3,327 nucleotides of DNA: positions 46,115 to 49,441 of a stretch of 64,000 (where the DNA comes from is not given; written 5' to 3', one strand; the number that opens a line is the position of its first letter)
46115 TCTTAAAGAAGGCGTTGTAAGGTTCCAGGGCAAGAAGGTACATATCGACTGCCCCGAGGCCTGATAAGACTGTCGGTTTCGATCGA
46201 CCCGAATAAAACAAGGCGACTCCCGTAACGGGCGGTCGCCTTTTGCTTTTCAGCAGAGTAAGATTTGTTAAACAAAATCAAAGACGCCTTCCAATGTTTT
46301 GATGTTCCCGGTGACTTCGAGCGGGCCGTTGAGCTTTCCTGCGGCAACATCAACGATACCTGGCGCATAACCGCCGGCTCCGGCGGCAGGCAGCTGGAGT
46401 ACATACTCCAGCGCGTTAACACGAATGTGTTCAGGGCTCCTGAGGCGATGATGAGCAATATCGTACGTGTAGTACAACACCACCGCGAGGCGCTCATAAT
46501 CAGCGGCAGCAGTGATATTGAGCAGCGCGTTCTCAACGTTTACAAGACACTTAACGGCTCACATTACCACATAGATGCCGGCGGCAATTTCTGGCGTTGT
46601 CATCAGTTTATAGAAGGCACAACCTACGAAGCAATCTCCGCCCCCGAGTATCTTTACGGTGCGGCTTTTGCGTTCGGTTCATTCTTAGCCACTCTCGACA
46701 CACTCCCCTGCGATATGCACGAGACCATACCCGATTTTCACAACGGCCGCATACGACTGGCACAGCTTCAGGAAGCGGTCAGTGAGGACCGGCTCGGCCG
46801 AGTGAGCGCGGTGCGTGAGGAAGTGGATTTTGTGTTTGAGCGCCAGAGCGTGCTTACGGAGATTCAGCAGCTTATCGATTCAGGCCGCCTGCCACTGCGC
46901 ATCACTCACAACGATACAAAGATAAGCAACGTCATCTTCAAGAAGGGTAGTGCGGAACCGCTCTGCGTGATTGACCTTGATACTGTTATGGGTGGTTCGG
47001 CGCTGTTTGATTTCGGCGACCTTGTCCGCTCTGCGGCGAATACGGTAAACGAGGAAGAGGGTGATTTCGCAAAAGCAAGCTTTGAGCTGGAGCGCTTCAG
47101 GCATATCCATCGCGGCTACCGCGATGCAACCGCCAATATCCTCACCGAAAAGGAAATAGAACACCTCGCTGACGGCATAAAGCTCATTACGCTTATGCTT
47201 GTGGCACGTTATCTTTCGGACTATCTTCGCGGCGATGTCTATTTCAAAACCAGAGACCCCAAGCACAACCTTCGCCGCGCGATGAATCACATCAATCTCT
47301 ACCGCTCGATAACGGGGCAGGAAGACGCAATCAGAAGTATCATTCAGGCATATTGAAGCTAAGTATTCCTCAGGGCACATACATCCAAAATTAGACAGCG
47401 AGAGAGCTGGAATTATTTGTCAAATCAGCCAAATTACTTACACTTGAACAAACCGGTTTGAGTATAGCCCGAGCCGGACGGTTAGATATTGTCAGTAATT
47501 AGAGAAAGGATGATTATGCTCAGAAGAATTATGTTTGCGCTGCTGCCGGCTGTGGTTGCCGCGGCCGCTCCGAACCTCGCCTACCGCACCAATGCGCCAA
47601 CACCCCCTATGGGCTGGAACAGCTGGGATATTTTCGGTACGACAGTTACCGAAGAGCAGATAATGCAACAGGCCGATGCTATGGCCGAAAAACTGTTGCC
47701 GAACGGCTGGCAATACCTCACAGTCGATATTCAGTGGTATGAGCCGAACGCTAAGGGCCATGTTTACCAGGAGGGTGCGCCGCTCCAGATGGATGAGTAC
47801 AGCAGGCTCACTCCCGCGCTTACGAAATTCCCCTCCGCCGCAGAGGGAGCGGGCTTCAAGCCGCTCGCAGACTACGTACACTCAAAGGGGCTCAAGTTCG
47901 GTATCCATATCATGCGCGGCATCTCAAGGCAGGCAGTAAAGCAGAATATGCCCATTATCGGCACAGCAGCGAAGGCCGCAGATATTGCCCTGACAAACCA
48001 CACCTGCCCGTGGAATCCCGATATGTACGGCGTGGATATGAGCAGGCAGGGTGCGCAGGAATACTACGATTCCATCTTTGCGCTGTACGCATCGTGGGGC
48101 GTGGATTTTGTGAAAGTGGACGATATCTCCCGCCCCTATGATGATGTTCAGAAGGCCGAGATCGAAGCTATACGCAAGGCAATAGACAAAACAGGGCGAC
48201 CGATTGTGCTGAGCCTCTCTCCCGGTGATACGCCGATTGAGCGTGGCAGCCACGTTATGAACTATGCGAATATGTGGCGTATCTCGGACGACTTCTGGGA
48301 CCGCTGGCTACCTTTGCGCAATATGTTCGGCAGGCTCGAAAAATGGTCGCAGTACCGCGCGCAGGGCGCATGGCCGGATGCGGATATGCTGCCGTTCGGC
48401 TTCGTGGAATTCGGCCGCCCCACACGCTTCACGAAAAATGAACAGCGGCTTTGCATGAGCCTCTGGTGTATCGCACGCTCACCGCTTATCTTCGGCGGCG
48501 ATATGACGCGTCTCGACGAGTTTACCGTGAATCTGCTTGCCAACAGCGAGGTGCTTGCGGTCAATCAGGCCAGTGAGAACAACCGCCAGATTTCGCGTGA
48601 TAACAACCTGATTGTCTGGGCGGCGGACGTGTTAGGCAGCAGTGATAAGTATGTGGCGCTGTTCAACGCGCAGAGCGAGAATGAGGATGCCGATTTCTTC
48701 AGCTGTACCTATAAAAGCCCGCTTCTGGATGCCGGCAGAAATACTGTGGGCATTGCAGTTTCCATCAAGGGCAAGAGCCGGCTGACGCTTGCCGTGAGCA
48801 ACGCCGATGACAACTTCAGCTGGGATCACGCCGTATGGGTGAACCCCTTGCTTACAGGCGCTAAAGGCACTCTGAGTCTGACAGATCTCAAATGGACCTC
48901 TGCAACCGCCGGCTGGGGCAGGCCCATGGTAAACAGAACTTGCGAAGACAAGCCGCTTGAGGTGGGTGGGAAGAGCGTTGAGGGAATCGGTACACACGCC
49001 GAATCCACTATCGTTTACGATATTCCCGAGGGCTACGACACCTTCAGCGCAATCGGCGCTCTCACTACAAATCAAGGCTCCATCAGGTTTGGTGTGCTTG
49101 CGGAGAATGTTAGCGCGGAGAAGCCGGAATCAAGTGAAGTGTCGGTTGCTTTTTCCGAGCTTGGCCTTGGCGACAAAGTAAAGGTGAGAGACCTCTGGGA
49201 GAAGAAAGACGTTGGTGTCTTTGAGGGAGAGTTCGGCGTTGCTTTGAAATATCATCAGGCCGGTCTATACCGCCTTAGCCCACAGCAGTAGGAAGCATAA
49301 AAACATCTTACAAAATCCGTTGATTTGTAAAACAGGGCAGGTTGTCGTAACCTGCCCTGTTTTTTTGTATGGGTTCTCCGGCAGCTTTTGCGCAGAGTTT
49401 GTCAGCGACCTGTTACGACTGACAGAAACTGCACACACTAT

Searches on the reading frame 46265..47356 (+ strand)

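Call 3: search_protein_families(library=pfam, proteins=[window:46265-47356:+])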
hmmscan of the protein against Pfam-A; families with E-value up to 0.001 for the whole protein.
window:46265-47356:+ (363 aa): 1 family
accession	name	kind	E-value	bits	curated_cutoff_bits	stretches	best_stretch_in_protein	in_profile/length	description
PF01636.29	APH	-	5.4e-17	62.8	23.2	1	23-266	4-223/239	Phosphotransferase enzyme family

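Call 4: search_protein_families(library=ncbifam, proteins=[window:46265-47356:+])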
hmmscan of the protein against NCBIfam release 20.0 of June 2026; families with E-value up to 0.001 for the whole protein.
window:46265-47356:+ (363 aa): 0 families

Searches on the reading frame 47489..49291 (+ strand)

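Call 3: search_protein_families(library=pfam, proteins=[window:47489-49291:+])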
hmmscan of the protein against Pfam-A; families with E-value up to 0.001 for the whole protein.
window:47489-49291:+ (600 aa): 3 families
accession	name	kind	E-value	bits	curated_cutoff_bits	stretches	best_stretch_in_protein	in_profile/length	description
PF16499.11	Melibiase_2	-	1.7e-26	93.6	23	2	187-360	108-283/284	Alpha galactosidase A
PF08305.17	NPCBM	-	1e-23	84.3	23.9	2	462-541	3-86/137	NPCBM/NEW2 domain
PF17801.7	Melibiase_C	-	8.1e-11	42.3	22.9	1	548-596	23-71/71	Alpha galactosidase C-terminal beta sandwich domain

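Call 4: search_protein_families(library=ncbifam, proteins=[window:47489-49291:+])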
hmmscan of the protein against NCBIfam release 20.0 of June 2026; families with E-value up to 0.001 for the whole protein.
window:47489-49291:+ (600 aa): 0 families
